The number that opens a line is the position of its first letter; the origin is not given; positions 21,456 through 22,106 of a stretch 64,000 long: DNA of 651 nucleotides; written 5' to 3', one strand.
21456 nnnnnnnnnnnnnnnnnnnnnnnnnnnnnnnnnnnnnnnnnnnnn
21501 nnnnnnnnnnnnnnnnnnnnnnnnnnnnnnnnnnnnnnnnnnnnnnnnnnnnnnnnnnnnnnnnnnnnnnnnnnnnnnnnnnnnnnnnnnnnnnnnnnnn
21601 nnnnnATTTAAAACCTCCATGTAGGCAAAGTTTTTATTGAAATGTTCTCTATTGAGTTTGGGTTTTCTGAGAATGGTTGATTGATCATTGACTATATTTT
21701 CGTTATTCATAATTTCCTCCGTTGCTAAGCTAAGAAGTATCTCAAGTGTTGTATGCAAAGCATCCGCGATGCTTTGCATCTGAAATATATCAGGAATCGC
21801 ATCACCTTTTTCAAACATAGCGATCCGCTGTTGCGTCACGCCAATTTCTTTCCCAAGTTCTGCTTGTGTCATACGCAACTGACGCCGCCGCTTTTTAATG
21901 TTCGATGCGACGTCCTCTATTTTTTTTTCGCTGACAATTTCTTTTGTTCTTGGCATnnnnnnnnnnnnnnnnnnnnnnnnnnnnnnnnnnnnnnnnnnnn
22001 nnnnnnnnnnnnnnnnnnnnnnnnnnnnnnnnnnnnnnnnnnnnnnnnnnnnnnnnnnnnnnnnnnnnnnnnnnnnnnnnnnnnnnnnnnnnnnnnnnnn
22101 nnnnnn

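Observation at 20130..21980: Unusual protein architecture: XRE-HTH + helical HEPN-like domain + coiled coil + three S1 RNA-binding domains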

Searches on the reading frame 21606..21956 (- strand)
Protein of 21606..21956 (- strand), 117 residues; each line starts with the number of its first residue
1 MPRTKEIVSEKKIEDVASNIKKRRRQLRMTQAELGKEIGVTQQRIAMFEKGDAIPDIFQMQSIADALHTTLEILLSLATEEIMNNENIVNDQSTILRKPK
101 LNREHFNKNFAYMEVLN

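Call 75: find_homologous_proteins(query=window:21606-21956:-, max_evalue=0.001)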
Query seq(117 aa) (117 aa): 1 proteins with E <= 0.001 among 6 candidates.
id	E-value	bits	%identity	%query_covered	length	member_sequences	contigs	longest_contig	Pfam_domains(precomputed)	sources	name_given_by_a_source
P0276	7.5e-35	137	75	82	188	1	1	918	PF01381.29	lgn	-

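Call 77: find_encoding_contigs(protein=P0276, flank=3000, max_places=2)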
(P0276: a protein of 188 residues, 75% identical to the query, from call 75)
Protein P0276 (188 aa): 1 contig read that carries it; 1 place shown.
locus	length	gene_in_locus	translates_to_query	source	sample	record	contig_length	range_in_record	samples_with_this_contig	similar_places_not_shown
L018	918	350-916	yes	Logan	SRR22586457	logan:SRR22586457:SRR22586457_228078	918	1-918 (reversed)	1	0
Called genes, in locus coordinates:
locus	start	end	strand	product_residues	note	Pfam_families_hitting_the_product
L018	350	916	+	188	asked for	PF01381:HTH_3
